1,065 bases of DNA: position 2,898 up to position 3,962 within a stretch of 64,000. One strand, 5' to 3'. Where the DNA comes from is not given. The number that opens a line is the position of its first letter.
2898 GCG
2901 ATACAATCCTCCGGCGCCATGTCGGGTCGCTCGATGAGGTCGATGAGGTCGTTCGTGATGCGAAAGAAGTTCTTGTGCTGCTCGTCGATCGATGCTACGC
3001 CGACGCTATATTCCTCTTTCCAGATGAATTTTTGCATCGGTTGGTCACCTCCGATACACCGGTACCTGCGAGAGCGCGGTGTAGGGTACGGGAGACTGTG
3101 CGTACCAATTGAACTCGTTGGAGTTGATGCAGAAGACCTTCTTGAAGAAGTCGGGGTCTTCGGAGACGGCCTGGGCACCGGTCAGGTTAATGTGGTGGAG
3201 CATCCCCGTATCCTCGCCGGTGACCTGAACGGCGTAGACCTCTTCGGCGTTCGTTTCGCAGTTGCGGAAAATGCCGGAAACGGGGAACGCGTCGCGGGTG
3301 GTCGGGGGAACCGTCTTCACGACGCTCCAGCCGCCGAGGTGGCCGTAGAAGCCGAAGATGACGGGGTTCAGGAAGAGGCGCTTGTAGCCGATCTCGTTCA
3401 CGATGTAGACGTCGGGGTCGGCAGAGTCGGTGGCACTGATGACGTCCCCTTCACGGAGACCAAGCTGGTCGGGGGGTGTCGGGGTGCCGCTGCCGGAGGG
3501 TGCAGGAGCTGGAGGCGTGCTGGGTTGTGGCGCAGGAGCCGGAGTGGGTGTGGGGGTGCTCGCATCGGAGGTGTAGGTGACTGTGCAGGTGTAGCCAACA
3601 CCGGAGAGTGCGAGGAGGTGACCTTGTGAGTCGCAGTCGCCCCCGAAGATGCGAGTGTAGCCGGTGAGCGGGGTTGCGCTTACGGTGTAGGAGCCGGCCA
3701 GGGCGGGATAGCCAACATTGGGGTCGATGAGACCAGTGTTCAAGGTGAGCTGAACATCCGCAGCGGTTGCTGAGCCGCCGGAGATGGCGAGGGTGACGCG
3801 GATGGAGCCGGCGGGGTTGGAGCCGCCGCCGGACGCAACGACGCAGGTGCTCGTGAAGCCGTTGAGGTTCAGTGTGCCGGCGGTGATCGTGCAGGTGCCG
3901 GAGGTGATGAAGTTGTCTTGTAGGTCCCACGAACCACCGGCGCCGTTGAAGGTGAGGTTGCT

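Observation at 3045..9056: Adhesin-like giant protein of about 2000 aa built from about eight degenerate 200-aa Thr/Gly-rich repeats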

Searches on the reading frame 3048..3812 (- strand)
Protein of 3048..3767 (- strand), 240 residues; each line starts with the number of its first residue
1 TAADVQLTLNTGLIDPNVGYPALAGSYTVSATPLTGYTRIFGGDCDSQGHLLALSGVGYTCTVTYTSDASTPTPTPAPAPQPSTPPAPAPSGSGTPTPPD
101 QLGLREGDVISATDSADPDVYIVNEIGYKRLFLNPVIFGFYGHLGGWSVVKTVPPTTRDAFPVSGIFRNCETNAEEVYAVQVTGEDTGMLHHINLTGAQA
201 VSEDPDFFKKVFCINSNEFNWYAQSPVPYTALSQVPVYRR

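Call 27: find_homologous_proteins(query=window:3048-3767:-, max_evalue=0.001)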
Query seq(240 aa) (240 aa): 469 proteins with E <= 0.001 among 3307 candidates; the best 120 are listed.
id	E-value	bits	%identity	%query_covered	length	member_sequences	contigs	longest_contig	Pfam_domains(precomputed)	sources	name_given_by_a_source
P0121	6.6e-67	244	57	77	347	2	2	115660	-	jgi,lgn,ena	-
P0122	8.4e-66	240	56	79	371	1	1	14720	PF08239.18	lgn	-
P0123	3.4e-65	238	67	60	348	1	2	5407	-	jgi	jgi:hypothetical protein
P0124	7.3e-65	237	61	71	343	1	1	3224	PF00963.25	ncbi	-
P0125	1.5e-64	236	69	58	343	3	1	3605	-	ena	-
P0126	6.4e-64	234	69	58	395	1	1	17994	PF11999.14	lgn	-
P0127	1.1e-63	233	66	66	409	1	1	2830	PF08239.18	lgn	-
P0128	1.2e-63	233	66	63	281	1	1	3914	-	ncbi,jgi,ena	-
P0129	2.5e-63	232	64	61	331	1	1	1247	PF00963.25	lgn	-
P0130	3.0e-63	232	61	72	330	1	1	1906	-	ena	-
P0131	3.3e-63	232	63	70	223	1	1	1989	-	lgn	-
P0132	3.4e-63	232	65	63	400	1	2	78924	PF08239.18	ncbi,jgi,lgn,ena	-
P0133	6.0e-63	231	66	58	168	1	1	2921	-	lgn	-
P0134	7.4e-63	231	61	68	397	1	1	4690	PF08239.18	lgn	-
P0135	7.4e-63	231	66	59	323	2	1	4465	-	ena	-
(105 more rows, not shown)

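Call 43: predict_structure(alignment_id=A2)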
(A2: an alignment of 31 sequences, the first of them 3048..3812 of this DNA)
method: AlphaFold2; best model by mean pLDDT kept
length: 255 residues; sequences in the alignment: 31
mean_pLDDT: 72.9   pTM: 0.52
mean pLDDT of the five models: 72.9, 71.4, 67.9, 67.1, 65.9
residues with pLDDT >= 90: 61; 70-90: 88; 50-70: 72; < 50: 34
segments of 3 or more residues with pLDDT < 50: 27-39, 86-105
pLDDT, mean of each block of 10 residues (from residue 1): 61 66 55 42 65 71 65 61 50 40 52 87 86 80 70 59 86 81 92 89 92 95 89 90 95 75
secondary structure, 60 per line:
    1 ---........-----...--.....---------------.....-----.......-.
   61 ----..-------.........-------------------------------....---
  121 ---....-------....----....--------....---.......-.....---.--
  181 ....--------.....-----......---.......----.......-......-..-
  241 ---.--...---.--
elements in order: E4-11 E22-26 E42-46 E52-58 E74-82 H114-117 E124-127 E135-138 E143-146 H155-158 E165-168 H170-174 E181-184 E193-197 E203-208 H212-218 E226-229 H231-236

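Call 47: find_related_loci(query=A2, collection=genome_contigs, flank=8000)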
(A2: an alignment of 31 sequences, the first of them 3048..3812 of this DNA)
Query A2 (255 aa) in genome_contigs; peptide patterns used: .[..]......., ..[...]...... (x = any residue, [..] = any of these).
174 stretches matched a pattern; 167 encode a relative of the query (tblastn E <= 1e-3); the best 80 are kept; 78 distinct loci.
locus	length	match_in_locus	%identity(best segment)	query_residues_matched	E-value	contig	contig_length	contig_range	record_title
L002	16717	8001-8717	54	2-255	1e-82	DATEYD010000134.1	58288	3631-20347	MAG TPA_asm: Candidatus Paceibacterota bacterium isolate SMAG_U8436 k141_595193, whole genome shotgun sequence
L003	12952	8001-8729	52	2-255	3e-78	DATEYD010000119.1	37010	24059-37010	MAG TPA_asm: Candidatus Paceibacterota bacterium isolate SMAG_U8436 k141_1148594, whole genome shotgun sequence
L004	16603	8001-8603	54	56-255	2e-71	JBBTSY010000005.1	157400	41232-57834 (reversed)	MAG: Patescibacteria group bacterium isolate H41-bin026_1 H41_bin026_1_000000000005, whole genome shotgun sequence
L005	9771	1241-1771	61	85-255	1e-70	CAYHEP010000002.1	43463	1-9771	MAG TPA_asm: uncultured Candidatus Saccharibacteria bacterium isolate ERP119705_co10_27 genome assembly, contig: NODE_64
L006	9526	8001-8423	70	114-255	1e-69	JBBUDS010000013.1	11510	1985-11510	MAG: Patescibacteria group bacterium isolate H41-bin092_1 H41_bin092_1_000000000013, whole genome shotgun sequence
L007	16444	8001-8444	70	110-255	3e-69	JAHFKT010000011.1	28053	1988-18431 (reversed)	MAG: Candidatus Yanofskybacteria bacterium isolate nzgw416 NODE_876_length_28054_cov_3.295171, whole genome shotgun sequ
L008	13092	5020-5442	71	114-255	5e-69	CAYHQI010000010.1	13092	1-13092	MAG TPA_asm: uncultured Candidatus Saccharibacteria bacterium isolate ERP119705_co15_11 genome assembly, contig: NODE_53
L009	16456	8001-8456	65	104-255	5e-67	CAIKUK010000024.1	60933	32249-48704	MAG: Candidatus Yanofskybacteria bacterium isolate LJ-13-9m_bin-277 genome assembly, contig: bin-277:24/24, whole genome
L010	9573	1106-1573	62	101-255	6e-67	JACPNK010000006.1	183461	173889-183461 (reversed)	MAG: Candidatus Yanofskybacteria bacterium isolate NC_groundwater_573_Ag_S-0.1um_42_50 S35_SO-1_scaffold_115732, whole g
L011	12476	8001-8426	69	114-255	7e-67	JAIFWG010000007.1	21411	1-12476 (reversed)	MAG: Candidatus Parcubacteria bacterium isolate viral-cat_41_14 PAFVLPS_2018_scaffold_19815, whole genome shotgun sequen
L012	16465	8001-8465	63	104-255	2e-66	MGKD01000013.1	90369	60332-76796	MAG: Candidatus Yanofskybacteria bacterium RIFCSPHIGHO2_12_FULL_45_19b rifcsphigho2_12_scaffold_308, whole genome shotgu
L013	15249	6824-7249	67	113-255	2e-66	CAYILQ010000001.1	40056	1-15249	MAG TPA_asm: uncultured Candidatus Saccharibacteria bacterium isolate ERP119705_co24_158 genome assembly, contig: NODE_8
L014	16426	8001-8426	69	112-255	1e-66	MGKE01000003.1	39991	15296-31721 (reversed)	MAG: Candidatus Yanofskybacteria bacterium RIFCSPLOWO2_01_FULL_39_28 rifcsplowo2_01_scaffold_1167, whole genome shotgun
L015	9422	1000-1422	68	114-255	1e-66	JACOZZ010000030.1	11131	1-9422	MAG: Candidatus Yanofskybacteria bacterium isolate NC_groundwater_218_Ag_S-0.1um_43_10 S4_GD2017_2_S1_scaffold_4369, who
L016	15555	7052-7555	60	84-255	8e-67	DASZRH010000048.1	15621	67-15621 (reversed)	MAG TPA_asm: Candidatus Paceibacterota bacterium isolate SMAG_U6019 k141_983943, whole genome shotgun sequence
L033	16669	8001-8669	50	50-255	2e-64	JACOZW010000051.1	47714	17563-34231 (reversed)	MAG: Candidatus Yanofskybacteria bacterium isolate NC_groundwater_215_Ag_S-0.1um_42_10 S4_GD2017_2_S1_scaffold_2208, who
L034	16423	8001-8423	69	114-255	3e-64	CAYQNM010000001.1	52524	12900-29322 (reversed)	MAG TPA_asm: uncultured Candidatus Saccharibacteria bacterium isolate SRP193066_co2_106 genome assembly, contig: NODE_22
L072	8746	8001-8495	56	85-255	4e-60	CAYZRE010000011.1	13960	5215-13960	MAG TPA_asm: uncultured Candidatus Saccharibacteria bacterium isolate SRP136066_co1_227 genome assembly, contig: NODE_50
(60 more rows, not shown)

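Call 74: search_solved_structures(query=A2, max_evalue=10)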
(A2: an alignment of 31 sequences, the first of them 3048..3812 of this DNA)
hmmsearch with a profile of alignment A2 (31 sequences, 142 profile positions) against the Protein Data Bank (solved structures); distinct sequences matched with E-value up to 10: 1.
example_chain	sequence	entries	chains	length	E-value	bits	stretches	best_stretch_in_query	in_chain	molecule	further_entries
7pkt_j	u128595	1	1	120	0.18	15.1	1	40-78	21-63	uL14m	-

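Call 76: fold_search(model_id=the predicted structure, library=pdb)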
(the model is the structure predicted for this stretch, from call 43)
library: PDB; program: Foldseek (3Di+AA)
matches with E <= 10: 123; with E <= 0.001: 0
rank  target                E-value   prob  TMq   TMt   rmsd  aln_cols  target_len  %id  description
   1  6hko_M                2.3e-01  0.15  0.14  0.23  11.9       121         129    7  Yeast RNA polymerase I elongation complex bound to nucleotide analog GMPCPP (released 2019-04-03)
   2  7nps_B4               2.9e-01  0.30  0.20  0.13  14.5       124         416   18  Structure of the periplasmic assembly from the ESX-5 inner membrane complex, C1 model (released 2021-05-26)
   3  5cyu                  3.7e-01  0.10  0.19  0.13  25.8       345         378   10  Structure of the soluble domain of EccB1 from the Mycobacterium smegmatis ESX-1 secretion system. (released 2015-08-12)
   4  5m5w_M                4.4e-01  0.13  0.14  0.26  13.3       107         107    6  RNA Polymerase I open complex (released 2016-12-07)
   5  6rwe_M                5.6e-01  0.10  0.13  0.09  15.1       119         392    8  RNA Polymerase I Open Complex conformation 2 (released 2019-12-11)
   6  6rqt_M                8.0e-01  0.05  0.11  0.07  14.2        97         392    8  RNA Polymerase I-tWH-Rrn3-DNA (released 2019-12-11)
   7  7vcn_B                9.6e-01  0.30  0.18  0.11  11.8       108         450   10  Crystal Structure of PitA fragment from pilus islet-2 of Streptococcus oralis with Tb-Xo4 (released 2022-07-13)
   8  4c2m_M                1.1e+00  0.09  0.15  0.28   9.9       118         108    9  Structure of RNA polymerase I at 2.8 A resolution (released 2013-10-23)
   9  7np7_B4               1.2e+00  0.15  0.21  0.12  14.4       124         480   19  Structure of an intact ESX-5 inner membrane complex, Composite C1 model (released 2021-06-02)
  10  4c3h_M                1.2e+00  0.08  0.14  0.26  13.0       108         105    6  Structure of 14-subunit RNA polymerase I at 3.27 A resolution, crystal form C2-93 (released 2013-10-23)
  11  9g1v_M                1.2e+00  0.04  0.10  0.21  13.8       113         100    8  Yeast RNA polymerase I elongation complex stalled by an apurinic site (released 2025-06-18)
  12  7ob9_M                1.4e+00  0.05  0.11  0.08  14.4        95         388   14  Cryo-EM structure of human RNA Polymerase I in elongation state (released 2021-12-08)
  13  5g5l_M                1.5e+00  0.08  0.15  0.29   8.8       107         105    9  RNA polymerase I-Rrn3 complex at 4.8 A resolution (released 2016-07-27)
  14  7usz_A                1.5e+00  0.03  0.11  0.11  12.3       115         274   12  Human DDAH-1, holo (Zn-bound) form (released 2022-05-11)
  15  6vjb                  1.6e+00  0.21  0.12  0.03   3.0        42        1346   14  Crystal structure of a catalytically inactive CXC Chemokine-degrading protease SpyCEP from Streptococcus pyogenes (released 2020-04-15)
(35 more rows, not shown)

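Call 86: search_protein_families(library=pfam, proteins=[L014:7878-11549:+, L034:7878-11660:+, L072:2721-6449:+, L033:4428-8672:+, L002:6144-8723:+, L003:5931-8735:+], max_evalue=0.01)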
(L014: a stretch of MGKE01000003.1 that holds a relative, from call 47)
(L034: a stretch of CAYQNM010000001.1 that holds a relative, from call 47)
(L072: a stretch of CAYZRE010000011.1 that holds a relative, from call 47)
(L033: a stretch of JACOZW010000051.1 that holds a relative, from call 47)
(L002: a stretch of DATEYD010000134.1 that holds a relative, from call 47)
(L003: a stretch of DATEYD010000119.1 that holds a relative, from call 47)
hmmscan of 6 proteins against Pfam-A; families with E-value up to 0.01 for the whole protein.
L014:7878-11549:+ (1223 aa): 0 families

L034:7878-11660:+ (1260 aa): 0 families

L072:2721-6449:+ (1242 aa): 3 families
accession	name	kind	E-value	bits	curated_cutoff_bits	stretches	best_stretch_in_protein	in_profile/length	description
PF18998.6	Flg_new_2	-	2.5e-28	98.3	23.6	2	908-977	1-72/73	Divergent InlB B-repeat domain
PF09479.16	Flg_new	-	2.2e-16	60.1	27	2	979-1019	1-39/65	Listeria-Bacteroides repeat domain (List_Bact_rpt)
PF13229.12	Beta_helix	-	8.9e-10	38.9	25.9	1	636-788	15-150/158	Right handed beta helix region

L033:4428-8672:+ (1414 aa): 7 families
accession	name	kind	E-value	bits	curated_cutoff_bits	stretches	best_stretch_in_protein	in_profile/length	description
PF16403.11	Bact_surface_Ig-like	-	7.6e-12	45.5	27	1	751-817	1-71/71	Bacterial surface protein, Ig-like domain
PF19077.6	Big_13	-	1.9e-10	41.6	27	2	836-915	24-102/102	Bacterial Ig-like domain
PF00932.25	LTD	-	2.7e-07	31.4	34.3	1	43-138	5-108/109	Lamin Tail Domain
PF00041.27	fn3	-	6.4e-06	26.7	25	1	824-911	2-83/84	Fibronectin type III domain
PF13750.12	Big_3_3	-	8e-05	22.8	27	1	633-703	2-70/157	Bacterial Ig-like domain (group 3)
PF18981.6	InlK_D3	-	0.0017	18.8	25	1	769-817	25-75/75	Internalin K domain (D3/D4)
PF13754.12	Big_3_4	-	0.0023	18.2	27.3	0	637-666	25-54/106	Domain of unknown function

L002:6144-8723:+ (859 aa): 1 family
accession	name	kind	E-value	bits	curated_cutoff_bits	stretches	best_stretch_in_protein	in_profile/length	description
PF13385.13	Laminin_G_3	-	4.4e-23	82.5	27.6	2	339-480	12-150/151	Concanavalin A-like lectin/glucanases superfamily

L003:5931-8735:+ (934 aa): 2 families
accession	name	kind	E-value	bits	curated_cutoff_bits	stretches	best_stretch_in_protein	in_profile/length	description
PF12768.13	Rax2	-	2.7e-11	43.8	28.8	0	160-324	33-202/254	Rax2 C-terminal beta propeller domain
PF17164.10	DUF5122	-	7.3e-10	39.4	27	1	114-147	2-36/36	Domain of unknown function (DUF5122) beta-propeller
